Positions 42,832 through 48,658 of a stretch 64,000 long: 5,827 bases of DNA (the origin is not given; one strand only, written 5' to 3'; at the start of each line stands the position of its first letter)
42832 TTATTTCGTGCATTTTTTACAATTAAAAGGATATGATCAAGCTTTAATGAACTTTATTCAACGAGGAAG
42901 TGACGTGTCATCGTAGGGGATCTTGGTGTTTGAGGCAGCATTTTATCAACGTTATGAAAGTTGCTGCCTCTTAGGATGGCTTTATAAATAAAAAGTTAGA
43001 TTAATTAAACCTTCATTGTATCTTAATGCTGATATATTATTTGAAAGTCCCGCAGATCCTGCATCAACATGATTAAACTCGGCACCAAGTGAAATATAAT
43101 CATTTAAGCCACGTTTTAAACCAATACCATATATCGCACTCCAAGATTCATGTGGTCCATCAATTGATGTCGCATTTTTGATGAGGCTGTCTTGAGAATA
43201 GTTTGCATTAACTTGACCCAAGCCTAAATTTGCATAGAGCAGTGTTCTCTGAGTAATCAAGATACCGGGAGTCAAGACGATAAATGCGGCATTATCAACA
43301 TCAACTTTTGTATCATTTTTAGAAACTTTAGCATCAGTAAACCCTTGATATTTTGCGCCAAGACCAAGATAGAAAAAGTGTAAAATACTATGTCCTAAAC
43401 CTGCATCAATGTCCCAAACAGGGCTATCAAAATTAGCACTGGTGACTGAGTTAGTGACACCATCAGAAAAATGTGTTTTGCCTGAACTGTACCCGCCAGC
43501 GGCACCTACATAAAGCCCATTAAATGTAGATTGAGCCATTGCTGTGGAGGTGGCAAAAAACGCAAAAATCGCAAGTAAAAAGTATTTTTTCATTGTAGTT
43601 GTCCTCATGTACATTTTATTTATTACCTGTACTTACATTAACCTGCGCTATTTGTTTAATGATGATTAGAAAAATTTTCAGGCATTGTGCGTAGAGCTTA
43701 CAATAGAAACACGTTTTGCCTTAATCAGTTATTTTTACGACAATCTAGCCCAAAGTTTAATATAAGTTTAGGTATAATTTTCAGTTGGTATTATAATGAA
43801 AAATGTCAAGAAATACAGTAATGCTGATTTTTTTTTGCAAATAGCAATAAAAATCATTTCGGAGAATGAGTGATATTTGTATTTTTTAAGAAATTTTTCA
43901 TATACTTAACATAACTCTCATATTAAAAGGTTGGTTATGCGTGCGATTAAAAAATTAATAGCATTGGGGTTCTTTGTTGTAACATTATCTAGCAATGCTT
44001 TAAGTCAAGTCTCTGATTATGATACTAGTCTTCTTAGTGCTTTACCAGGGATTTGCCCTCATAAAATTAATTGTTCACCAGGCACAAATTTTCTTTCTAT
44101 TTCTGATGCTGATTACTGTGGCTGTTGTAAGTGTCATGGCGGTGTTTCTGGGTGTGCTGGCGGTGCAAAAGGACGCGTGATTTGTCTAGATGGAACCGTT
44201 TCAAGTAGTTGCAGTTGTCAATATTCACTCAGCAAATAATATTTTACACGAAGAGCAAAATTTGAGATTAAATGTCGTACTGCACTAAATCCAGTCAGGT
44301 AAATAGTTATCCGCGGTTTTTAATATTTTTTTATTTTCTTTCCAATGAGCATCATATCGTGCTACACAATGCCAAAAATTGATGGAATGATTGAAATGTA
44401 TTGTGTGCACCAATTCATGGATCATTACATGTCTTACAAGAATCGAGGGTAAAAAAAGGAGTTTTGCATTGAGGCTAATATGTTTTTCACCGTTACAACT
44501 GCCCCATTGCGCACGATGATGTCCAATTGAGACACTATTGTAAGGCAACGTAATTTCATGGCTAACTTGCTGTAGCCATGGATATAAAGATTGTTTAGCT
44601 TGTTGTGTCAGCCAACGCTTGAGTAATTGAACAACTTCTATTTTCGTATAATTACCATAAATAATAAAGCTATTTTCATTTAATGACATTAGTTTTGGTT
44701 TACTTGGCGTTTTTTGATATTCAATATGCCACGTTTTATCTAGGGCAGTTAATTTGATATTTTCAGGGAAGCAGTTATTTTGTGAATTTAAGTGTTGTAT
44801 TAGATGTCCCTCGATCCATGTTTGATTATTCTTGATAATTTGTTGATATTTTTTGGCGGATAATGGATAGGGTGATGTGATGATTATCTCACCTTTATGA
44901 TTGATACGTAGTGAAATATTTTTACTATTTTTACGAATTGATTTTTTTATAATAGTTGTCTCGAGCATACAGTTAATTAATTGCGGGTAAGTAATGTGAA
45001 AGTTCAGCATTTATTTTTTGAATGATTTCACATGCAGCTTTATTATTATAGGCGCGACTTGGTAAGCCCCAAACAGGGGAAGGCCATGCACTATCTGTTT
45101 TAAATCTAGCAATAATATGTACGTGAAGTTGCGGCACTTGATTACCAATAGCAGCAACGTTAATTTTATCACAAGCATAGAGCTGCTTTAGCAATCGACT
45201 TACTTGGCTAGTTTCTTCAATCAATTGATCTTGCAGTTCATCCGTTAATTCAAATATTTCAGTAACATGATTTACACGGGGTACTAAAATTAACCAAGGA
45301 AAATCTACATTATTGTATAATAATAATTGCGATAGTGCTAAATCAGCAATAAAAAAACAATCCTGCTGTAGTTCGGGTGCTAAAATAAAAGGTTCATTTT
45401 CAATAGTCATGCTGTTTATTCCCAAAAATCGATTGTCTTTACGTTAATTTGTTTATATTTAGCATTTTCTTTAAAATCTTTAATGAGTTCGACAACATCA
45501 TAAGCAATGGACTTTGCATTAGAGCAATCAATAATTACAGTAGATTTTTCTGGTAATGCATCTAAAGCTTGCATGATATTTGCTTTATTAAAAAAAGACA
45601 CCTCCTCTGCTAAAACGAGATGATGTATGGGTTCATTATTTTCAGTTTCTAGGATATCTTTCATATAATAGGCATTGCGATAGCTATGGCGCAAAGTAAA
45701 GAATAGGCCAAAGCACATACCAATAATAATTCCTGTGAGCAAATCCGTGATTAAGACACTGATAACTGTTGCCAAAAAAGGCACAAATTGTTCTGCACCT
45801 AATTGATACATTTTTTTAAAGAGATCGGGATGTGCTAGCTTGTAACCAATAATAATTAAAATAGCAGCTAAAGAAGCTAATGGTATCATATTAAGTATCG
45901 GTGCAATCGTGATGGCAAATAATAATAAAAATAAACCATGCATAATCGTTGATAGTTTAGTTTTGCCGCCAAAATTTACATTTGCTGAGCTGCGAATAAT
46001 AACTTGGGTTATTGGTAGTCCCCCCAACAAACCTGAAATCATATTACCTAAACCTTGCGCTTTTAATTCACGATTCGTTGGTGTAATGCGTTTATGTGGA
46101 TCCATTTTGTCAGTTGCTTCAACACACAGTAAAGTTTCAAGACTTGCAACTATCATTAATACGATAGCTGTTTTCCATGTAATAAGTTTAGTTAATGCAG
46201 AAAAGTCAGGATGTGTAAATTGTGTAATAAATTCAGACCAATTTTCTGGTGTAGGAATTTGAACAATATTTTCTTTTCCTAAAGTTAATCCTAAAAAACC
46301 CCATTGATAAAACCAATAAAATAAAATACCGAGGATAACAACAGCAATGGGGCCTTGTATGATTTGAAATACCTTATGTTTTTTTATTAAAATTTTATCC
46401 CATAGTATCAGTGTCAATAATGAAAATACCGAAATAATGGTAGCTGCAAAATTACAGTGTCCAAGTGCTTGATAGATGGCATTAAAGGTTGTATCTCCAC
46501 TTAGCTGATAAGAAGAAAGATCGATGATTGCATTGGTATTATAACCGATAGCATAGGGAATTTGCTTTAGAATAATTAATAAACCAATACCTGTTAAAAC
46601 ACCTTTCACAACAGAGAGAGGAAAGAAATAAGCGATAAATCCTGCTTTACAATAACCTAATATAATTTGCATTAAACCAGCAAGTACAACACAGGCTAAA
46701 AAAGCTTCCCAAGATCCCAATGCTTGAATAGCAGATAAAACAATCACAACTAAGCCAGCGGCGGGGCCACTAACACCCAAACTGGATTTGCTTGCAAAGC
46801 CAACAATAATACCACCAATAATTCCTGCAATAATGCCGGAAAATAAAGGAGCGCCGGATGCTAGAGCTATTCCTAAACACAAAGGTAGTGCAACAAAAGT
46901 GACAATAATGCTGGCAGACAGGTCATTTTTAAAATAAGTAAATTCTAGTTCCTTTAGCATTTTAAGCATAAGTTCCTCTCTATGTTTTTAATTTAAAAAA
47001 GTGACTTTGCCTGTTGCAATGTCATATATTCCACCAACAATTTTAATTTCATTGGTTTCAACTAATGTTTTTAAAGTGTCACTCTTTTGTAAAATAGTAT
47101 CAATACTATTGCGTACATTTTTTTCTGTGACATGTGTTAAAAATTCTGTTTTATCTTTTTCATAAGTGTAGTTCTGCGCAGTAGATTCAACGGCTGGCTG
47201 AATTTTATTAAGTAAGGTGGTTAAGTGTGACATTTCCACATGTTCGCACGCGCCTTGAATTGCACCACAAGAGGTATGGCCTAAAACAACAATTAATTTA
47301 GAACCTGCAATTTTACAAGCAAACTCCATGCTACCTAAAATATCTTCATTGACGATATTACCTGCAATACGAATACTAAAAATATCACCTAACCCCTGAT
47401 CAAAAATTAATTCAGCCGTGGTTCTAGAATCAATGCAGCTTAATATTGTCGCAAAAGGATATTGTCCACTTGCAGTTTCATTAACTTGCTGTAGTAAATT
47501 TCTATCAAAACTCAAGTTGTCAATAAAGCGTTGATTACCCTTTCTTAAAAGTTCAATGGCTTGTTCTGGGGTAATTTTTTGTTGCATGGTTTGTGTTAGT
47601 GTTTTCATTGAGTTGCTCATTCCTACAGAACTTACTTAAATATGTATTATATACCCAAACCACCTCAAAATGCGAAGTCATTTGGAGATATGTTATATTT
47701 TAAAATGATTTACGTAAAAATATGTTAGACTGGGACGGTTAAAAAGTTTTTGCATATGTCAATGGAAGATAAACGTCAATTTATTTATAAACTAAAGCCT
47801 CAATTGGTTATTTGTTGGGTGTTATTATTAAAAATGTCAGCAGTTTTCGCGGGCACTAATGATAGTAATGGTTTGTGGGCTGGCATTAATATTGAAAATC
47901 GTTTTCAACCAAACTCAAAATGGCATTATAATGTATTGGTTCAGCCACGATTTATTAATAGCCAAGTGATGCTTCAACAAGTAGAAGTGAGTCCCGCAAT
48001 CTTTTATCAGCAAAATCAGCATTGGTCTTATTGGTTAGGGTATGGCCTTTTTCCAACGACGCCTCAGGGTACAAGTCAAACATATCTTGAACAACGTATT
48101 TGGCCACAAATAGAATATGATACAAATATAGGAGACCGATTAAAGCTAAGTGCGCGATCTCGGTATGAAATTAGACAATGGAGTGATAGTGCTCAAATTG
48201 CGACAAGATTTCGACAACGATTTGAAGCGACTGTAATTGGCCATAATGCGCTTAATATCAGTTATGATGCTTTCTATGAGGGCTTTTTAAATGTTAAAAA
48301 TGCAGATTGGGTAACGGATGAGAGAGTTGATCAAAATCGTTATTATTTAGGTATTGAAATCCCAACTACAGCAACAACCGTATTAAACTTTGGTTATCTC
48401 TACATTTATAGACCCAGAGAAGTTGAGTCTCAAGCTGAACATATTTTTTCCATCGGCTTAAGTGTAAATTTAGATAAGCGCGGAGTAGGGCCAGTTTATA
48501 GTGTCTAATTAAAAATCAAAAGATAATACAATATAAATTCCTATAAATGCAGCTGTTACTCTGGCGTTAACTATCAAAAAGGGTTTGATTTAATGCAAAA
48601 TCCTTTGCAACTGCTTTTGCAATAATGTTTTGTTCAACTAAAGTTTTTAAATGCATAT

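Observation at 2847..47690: Near-identical ~35-nt promoter/operator-like element upstream of the ZIP zinc transporter and the beta-carbonic anhydrase/SulP operon, with a degenerate third copy upstream of plsY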

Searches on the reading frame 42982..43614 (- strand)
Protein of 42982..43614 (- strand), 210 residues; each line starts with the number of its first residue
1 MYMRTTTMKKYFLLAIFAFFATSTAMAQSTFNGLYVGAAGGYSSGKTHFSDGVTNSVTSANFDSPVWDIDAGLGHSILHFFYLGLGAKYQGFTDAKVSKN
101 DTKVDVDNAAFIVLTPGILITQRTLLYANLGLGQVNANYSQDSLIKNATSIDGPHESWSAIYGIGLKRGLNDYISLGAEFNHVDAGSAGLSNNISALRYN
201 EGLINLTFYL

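Call 91: search_protein_families(library=pfam, proteins=[window:42982-43614:-])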
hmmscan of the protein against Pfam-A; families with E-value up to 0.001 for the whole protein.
window:42982-43614:- (210 aa): 2 families
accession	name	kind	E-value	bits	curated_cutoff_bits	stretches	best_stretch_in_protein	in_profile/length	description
PF13505.12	OMP_b-brl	-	1.7e-09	38.5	28.7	1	13-193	2-165/175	Outer membrane protein beta-barrel domain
PF01389.23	OmpA_membrane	-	5.3e-05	23.5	21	1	32-183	4-149/180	OmpA-like transmembrane domain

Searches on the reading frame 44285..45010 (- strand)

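Call 10: search_protein_families(library=pfam, proteins=[window:44285-45010:-])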
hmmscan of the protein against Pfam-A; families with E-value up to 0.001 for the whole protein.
window:44285-45010:- (241 aa): 1 family
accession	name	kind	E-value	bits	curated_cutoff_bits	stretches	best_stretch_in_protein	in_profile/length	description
PF01863.23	YgjP-like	-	5.4e-41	141.3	26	1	30-232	1-206/207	YgjP-like, metallopeptidase domain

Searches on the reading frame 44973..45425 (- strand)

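Call 10: search_protein_families(library=pfam, proteins=[window:44973-45425:-])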
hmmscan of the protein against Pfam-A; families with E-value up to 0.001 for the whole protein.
window:44973-45425:- (150 aa): 1 family
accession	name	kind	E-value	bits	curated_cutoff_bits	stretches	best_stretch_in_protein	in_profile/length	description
PF01230.28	HIT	-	1e-14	55.4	21.5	1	20-109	3-97/98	HIT domain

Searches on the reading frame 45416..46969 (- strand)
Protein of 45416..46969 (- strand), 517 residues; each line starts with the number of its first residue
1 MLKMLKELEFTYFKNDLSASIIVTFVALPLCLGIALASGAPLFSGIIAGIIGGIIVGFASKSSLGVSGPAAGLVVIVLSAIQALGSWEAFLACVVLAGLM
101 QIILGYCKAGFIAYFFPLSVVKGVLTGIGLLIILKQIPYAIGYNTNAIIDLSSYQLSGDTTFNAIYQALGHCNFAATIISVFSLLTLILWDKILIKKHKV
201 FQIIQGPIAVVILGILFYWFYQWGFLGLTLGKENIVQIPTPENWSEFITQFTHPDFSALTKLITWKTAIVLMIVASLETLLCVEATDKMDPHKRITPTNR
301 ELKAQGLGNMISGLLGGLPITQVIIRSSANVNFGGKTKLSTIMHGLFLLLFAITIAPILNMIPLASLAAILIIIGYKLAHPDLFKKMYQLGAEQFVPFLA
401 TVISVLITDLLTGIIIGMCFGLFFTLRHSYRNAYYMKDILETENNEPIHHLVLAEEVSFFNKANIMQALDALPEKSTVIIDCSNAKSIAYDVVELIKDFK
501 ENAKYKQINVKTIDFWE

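Call 10: search_protein_families(library=pfam, proteins=[window:45416-46969:-])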
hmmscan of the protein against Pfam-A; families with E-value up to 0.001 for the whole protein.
window:45416-46969:- (517 aa): 2 families
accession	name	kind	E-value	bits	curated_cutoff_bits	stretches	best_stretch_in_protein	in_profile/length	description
PF00916.26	Sulfate_transp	-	7e-58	196.6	23.2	1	13-399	1-378/380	Sulfate permease family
PF16983.11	MFS_MOT1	-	2e-06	28.6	30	1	302-378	33-111/111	Molybdate transporter of MFS superfamily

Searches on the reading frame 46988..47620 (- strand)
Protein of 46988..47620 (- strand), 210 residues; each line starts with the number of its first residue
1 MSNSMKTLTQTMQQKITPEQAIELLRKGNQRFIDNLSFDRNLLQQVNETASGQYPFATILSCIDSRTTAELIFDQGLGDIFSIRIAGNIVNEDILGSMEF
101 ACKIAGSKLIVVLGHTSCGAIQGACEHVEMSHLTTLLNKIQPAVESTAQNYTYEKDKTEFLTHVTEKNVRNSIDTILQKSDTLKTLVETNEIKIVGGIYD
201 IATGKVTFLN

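Call 10: search_protein_families(library=pfam, proteins=[window:46988-47620:-])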
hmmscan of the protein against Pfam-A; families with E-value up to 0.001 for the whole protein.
window:46988-47620:- (210 aa): 2 families
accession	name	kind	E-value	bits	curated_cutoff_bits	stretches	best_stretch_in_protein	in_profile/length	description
PF00484.24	Pro_CA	-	1.2e-41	143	25.7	1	57-206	1-156/156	Carbonic anhydrase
PF20393.3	Pro_CA_2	-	0.00072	20.2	30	0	92-135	54-96/125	Putative carbonic anhydrase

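Call 14: find_encoding_contigs(protein=window:46988-47620:-, flank=3000, max_places=6)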
Protein window:46988-47620:- (210 aa): 13 contigs read that carry it; 6 places shown.
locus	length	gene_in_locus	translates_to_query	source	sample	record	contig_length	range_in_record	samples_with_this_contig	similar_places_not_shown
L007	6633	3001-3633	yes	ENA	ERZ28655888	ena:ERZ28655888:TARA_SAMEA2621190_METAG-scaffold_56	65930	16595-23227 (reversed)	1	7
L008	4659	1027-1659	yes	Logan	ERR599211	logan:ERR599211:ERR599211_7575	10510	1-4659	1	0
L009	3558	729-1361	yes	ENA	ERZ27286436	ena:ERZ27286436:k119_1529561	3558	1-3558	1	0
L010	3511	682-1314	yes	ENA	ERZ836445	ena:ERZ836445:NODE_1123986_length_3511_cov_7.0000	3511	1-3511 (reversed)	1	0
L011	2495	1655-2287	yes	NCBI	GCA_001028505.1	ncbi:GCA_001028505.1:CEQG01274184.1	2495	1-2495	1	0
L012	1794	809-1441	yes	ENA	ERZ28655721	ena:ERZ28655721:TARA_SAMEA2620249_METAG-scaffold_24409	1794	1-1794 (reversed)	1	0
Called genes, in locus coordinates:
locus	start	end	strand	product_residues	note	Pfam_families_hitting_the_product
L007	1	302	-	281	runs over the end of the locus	PF03446:NAD_binding_2 (weak), PF03807:F420_oxidored, PF14748:P5CR_dimer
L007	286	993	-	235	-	PF01168:Ala_racemase_N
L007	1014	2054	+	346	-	PF00437:T2SSE, PF04851:ResIII (faint), PF25199:nSTAND_NTPase5 (weak), PF13401:AAA_22 (weak)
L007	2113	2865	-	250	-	PF10677:DUF2490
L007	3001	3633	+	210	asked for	PF00484:Pro_CA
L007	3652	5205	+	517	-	PF00916:Sulfate_transp, PF16983:MFS_MOT1 (weak)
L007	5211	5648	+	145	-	PF01230:HIT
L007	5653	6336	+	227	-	PF01863:YgjP-like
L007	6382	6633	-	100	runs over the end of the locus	-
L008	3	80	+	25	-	?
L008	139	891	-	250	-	PF10677:DUF2490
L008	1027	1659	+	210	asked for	PF00484:Pro_CA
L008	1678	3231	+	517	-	PF00916:Sulfate_transp, PF16983:MFS_MOT1 (weak)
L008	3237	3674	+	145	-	PF01230:HIT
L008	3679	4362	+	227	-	PF01863:YgjP-like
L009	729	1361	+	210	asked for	PF00484:Pro_CA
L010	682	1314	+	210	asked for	PF00484:Pro_CA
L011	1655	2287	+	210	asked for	PF00484:Pro_CA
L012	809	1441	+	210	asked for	PF00484:Pro_CA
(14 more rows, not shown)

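Call 65: find_homologous_proteins(query=window:46988-47620:-, max_evalue=1e-40)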
Query window:46988-47620:- (210 aa): 8000 proteins with E <= 1e-40 among 8000 candidates; the best 120 are listed.
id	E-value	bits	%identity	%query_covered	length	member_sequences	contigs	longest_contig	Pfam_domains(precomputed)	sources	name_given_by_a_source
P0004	2.0e-128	444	100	98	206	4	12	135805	PF00484.25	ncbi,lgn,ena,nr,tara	ncbi:MAG: carbonic anhydrase [Legionellales bacterium]|nr:carbonic anhydrase [Legionellales bacteriu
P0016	3.9e-95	335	73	98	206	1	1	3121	PF00484.25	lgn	-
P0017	5.2e-90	318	70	98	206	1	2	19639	PF00484.25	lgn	-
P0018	2.0e-87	310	70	98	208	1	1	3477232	PF00484.25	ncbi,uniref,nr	ncbi:carbonic anhydrase family protein [Legionella cardiaca]|uniref:Carbonic anhydrase family protei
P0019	4.9e-87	309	69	98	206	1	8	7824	PF00484.25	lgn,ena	-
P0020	6.6e-87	308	69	98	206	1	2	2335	PF00484.25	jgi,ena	-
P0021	1.5e-86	307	71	98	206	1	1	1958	PF00484.25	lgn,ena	-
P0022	1.9e-86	307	68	98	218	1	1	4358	PF00484.25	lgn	-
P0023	8.6e-86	305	68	98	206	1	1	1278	PF00484.25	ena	-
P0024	2.1e-85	303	67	98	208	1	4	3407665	PF00484.25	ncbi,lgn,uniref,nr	ncbi:carbonic anhydrase family protein [Legionella spiritensis]|uniref:Carbonic anhydrase n=1 Tax=Le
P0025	5.2e-85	302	67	98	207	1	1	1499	PF00484.25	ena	-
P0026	5.6e-85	302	67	98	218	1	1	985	PF00484.25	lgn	-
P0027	1.1e-84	301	67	98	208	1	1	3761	PF00484.25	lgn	-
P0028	1.2e-84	301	67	98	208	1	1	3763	PF00484.25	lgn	-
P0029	1.7e-84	300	67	98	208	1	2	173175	PF00484.25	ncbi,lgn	-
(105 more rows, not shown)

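Call 66: find_encoding_contigs(protein=P0016, flank=1500, max_places=2)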
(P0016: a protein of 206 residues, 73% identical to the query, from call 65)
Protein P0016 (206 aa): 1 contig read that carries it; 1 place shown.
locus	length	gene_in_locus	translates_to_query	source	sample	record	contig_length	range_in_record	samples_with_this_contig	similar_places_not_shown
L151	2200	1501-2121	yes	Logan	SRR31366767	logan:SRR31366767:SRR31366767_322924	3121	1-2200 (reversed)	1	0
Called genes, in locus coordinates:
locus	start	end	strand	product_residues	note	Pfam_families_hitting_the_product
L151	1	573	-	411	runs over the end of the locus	PF00939:Na_sulph_symp (faint), PF03600:CitMHS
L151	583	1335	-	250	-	PF00484:Pro_CA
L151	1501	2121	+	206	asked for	PF00484:Pro_CA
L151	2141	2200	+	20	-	?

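Call 67: find_encoding_contigs(protein=P0017, flank=1500, max_places=2)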
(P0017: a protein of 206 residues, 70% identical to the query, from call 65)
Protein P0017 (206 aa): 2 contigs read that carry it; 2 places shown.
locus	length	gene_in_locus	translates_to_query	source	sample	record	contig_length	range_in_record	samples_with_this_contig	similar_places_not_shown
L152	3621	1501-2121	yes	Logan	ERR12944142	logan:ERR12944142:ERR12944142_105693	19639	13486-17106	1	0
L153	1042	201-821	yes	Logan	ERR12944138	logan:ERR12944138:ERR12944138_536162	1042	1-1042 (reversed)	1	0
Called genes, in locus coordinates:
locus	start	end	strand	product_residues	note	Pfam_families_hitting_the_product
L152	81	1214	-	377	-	PF01494:FAD_binding_3 (faint)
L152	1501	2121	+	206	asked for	PF00484:Pro_CA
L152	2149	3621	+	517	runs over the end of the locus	PF00916:Sulfate_transp, PF16983:MFS_MOT1 (weak)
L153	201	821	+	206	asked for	PF00484:Pro_CA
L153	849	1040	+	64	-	?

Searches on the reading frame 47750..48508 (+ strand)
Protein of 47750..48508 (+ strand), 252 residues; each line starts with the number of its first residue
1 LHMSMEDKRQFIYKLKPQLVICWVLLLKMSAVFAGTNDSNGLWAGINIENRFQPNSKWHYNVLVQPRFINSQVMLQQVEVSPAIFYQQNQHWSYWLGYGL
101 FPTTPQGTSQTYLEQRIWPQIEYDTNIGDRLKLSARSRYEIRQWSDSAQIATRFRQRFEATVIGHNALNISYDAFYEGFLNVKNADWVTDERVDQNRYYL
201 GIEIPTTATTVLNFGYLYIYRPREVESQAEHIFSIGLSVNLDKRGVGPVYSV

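Call 10: search_protein_families(library=pfam, proteins=[window:47750-48508:+])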
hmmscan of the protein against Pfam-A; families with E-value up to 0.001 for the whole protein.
window:47750-48508:+ (252 aa): 1 family
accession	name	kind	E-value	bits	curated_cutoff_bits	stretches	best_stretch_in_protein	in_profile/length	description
PF10677.15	DUF2490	-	4.5e-33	115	29.8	1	40-224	1-180/186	Protein of unknown function (DUF2490)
